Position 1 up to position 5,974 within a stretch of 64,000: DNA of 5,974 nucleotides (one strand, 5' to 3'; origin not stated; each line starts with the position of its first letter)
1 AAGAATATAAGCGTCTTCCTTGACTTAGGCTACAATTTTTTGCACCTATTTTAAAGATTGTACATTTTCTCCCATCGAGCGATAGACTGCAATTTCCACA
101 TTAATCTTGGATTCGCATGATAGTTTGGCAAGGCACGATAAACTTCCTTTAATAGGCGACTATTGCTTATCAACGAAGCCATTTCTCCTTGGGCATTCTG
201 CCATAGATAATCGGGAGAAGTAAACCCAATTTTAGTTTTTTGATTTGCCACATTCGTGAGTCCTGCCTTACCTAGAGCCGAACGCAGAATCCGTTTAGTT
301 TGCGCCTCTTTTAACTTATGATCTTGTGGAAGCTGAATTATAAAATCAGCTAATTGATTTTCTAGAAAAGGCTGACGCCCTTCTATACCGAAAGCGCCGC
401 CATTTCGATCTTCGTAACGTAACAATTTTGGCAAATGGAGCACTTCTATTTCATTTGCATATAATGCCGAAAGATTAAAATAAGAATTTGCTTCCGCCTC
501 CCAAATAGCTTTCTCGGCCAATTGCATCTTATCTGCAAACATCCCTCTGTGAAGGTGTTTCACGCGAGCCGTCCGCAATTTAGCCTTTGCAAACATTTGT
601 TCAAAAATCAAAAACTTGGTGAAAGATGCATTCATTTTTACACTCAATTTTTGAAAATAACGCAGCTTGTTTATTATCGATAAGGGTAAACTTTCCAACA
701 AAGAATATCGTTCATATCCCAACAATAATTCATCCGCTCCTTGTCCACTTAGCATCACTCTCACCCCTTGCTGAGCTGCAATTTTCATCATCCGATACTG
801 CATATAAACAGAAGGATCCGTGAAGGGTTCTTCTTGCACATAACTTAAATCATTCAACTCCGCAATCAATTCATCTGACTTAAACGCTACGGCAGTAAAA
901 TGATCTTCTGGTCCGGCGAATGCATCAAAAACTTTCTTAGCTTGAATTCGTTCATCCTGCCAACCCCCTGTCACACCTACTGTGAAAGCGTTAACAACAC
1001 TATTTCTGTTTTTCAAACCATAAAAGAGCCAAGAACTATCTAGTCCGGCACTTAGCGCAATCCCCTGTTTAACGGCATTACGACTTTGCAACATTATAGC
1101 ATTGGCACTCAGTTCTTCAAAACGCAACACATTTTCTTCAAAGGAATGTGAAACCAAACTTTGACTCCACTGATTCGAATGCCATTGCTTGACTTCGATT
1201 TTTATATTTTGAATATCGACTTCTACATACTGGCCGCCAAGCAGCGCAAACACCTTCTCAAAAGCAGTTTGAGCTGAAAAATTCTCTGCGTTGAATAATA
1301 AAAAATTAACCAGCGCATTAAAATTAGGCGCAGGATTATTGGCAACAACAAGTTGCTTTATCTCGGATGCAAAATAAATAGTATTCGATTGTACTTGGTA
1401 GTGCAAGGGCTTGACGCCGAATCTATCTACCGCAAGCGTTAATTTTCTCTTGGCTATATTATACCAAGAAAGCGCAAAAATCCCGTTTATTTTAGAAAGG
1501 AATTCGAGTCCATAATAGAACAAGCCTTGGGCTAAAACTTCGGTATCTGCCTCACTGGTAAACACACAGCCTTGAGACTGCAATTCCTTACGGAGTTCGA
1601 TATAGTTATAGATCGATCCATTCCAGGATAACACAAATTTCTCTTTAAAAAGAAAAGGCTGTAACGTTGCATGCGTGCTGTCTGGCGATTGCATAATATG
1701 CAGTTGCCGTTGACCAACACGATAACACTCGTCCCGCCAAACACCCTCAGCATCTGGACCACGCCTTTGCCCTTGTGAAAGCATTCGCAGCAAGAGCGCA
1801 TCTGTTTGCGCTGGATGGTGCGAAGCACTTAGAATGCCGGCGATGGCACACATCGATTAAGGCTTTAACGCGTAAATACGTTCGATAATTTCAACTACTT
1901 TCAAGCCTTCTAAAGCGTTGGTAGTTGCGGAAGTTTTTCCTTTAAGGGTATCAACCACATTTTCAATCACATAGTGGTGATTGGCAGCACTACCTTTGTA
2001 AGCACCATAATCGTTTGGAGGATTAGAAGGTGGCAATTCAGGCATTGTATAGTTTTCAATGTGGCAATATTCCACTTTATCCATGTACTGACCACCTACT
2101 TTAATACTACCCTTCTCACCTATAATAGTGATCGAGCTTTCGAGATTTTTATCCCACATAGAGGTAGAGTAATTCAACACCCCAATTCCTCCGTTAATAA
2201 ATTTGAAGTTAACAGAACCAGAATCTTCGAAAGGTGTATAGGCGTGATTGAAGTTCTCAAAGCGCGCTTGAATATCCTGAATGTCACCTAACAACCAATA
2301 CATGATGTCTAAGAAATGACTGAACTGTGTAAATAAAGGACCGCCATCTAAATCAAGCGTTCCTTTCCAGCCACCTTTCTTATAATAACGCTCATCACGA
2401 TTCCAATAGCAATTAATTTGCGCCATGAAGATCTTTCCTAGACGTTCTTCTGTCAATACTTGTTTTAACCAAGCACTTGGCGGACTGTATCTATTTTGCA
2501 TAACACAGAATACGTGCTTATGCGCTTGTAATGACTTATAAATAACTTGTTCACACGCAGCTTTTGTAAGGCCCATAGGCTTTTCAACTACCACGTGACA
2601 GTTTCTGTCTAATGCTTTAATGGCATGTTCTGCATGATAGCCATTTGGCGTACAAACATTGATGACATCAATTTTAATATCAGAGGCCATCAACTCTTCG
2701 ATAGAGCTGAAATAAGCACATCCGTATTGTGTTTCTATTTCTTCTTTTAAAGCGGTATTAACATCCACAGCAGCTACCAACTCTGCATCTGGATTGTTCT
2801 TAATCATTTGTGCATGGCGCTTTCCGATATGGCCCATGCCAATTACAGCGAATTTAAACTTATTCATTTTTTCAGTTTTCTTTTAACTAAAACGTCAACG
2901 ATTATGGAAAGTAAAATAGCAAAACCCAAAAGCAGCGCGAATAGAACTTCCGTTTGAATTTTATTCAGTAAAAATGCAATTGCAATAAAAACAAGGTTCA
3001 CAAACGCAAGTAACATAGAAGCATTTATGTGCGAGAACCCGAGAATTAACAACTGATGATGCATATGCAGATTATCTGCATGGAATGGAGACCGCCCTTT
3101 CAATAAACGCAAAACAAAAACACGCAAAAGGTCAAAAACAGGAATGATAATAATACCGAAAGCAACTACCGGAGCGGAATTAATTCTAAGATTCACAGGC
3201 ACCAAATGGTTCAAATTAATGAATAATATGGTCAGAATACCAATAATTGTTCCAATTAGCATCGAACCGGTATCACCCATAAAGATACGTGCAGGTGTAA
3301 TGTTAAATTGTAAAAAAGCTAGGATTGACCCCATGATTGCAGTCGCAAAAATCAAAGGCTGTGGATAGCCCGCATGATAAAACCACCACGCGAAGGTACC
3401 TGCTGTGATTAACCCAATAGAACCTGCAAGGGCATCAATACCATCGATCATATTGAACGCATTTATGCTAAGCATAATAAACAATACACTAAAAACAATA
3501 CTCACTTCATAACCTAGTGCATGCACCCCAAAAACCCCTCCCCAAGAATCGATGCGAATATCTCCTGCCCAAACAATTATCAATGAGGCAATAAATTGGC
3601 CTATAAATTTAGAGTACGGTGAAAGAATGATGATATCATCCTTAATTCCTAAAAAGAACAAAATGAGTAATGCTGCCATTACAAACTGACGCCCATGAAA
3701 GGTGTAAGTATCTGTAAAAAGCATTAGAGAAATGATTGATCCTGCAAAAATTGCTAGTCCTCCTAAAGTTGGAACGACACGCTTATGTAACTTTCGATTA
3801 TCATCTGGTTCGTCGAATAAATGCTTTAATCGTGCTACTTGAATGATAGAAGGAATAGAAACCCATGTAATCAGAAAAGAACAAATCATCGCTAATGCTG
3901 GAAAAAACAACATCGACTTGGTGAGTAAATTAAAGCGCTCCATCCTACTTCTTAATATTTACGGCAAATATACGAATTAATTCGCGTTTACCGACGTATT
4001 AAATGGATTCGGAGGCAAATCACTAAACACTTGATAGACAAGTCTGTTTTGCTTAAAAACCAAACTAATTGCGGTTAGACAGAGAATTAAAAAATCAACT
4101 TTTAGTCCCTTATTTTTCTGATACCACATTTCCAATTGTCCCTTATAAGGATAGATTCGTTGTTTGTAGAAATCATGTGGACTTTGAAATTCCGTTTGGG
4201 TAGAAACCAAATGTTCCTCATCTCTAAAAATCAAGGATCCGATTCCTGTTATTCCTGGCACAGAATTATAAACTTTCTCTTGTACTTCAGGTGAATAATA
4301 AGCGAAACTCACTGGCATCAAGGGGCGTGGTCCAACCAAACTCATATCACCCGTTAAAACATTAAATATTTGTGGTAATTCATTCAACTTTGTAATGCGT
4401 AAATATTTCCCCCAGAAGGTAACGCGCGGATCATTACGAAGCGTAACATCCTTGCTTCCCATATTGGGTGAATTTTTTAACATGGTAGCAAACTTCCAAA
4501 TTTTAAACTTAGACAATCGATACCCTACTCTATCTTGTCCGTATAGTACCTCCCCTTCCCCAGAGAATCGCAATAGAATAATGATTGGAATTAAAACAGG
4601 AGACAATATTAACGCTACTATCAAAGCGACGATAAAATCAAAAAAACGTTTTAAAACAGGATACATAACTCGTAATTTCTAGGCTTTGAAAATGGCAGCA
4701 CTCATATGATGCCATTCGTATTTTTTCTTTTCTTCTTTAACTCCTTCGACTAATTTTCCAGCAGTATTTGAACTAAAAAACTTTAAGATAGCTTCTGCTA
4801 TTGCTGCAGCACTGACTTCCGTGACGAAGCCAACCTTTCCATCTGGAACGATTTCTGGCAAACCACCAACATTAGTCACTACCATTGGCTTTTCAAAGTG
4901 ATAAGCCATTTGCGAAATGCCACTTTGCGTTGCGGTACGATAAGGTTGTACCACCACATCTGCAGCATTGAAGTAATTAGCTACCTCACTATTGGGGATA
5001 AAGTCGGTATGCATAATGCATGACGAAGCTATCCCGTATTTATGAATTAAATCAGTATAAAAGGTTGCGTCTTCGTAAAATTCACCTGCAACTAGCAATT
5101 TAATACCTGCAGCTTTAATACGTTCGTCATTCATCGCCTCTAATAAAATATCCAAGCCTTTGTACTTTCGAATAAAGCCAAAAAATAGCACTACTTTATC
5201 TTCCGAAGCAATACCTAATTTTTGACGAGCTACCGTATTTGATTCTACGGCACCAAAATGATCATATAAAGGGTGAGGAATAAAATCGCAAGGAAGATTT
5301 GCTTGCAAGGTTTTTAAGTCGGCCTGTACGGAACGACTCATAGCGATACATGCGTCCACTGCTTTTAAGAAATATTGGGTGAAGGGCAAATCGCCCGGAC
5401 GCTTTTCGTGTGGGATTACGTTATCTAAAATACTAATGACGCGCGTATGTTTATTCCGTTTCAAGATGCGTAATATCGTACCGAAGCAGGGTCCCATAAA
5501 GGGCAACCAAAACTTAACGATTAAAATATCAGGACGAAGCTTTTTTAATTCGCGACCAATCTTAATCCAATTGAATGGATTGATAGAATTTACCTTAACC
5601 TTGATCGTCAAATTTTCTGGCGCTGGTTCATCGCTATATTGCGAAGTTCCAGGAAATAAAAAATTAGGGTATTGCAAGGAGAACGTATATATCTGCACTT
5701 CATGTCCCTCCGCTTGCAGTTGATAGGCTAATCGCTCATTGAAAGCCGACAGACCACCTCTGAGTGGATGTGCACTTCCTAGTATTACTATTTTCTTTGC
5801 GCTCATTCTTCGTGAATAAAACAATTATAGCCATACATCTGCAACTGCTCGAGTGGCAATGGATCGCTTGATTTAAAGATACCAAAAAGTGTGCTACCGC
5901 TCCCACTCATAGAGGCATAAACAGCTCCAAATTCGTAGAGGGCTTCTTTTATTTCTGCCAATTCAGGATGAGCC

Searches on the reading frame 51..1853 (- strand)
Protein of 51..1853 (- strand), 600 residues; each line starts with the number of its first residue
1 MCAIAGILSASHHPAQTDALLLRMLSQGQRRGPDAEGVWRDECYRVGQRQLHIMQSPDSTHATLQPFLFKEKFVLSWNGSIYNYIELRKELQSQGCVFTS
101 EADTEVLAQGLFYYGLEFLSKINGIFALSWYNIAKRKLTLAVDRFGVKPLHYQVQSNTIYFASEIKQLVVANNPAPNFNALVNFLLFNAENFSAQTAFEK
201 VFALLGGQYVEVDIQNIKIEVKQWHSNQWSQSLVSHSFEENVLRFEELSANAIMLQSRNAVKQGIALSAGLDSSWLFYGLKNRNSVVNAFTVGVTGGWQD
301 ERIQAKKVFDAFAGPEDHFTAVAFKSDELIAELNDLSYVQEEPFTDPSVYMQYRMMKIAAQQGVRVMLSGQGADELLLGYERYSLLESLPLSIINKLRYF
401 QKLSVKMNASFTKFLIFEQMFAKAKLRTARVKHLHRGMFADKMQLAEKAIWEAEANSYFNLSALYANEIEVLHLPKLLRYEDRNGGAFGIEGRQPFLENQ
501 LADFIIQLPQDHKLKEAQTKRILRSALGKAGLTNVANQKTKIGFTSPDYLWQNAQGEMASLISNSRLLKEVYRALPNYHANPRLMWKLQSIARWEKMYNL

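Call 9: search_protein_families(library=pfam, proteins=[window:51-1853:-], max_evalue=0.001)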
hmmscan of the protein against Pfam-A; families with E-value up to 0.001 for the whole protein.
window:51-1853:- (600 aa): 3 families
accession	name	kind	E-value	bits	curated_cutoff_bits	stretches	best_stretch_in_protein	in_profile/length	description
PF00733.27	Asn_synthase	-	3.1e-46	159.1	21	1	246-570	3-322/354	Asparagine synthase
PF13537.11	GATase_7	-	7.6e-31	107.1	25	1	58-169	7-122/123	Glutamine amidotransferase domain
PF13522.11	GATase_6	-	9.8e-28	97.2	27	1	33-164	1-130/130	Glutamine amidotransferase domain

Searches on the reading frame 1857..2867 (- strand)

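Call 9: search_protein_families(library=pfam, proteins=[window:1857-2867:-], max_evalue=0.001)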
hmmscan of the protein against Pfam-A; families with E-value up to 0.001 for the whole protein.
window:1857-2867:- (336 aa): 6 families
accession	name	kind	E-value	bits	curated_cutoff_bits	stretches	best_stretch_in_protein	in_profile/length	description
PF01408.29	GFO_IDH_MocA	-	2.6e-27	96.4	24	1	4-111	1-108/120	Oxidoreductase family, NAD-binding Rossmann fold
PF22725.1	GFO_IDH_MocA_C3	-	1.1e-22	80.7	27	1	134-255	4-123/124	GFO/IDH/MocA C-terminal domain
PF02894.22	GFO_IDH_MocA_C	-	6.9e-18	65.7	22.9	1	135-332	1-207/218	Oxidoreductase family, C-terminal alpha/beta domain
PF03447.22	NAD_binding_3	-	1.1e-06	29.8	24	1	10-118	1-111/116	Homoserine dehydrogenase, NAD binding domain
PF01113.26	DapB_N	-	7.4e-05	23.3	25.6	1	5-69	2-72/124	Dihydrodipicolinate reductase, N-terminus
PF02826.25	2-Hacid_dh_C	-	0.00075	19.4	25.1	0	5-85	38-111/178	D-isomer specific 2-hydroxyacid dehydrogenase, NAD binding domain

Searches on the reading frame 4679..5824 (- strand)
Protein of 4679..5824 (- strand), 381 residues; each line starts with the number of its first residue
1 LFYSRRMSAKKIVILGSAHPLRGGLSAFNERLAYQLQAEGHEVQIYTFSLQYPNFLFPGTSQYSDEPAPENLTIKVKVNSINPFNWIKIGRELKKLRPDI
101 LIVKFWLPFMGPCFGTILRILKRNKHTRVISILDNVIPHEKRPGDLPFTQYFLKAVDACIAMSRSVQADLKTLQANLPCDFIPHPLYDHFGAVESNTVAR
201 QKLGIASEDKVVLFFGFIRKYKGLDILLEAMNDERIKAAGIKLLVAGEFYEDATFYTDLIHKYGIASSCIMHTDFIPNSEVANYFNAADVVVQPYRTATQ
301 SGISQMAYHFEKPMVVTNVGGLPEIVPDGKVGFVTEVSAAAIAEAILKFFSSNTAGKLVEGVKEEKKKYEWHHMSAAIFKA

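Call 84: search_protein_families(library=pfam, proteins=[window:4679-5824:-], max_evalue=0.001)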
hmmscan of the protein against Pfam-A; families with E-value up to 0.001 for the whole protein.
window:4679-5824:- (381 aa): 5 families
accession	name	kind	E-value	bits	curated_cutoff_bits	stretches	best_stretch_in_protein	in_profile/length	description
PF00534.26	Glycos_transf_1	-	1.7e-21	77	26.4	1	199-360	5-163/172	Glycosyl transferases group 1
PF13692.12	Glyco_trans_1_4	-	4.6e-20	72.8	27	1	210-350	2-140/142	Glycosyl transferases group 1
PF13439.12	Glyco_transf_4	-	6.5e-10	39.7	28.5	1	23-174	2-153/170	Glycosyltransferase Family 4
PF13579.12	Glyco_trans_4_4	-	0.00018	22.4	29.7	1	23-173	1-145/158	Glycosyl transferase 4-like domain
PF20706.3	GT4-conflict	-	0.00042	19.9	26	0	19-45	8-34/385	Family 4 Glycosyltransferase in conflict systems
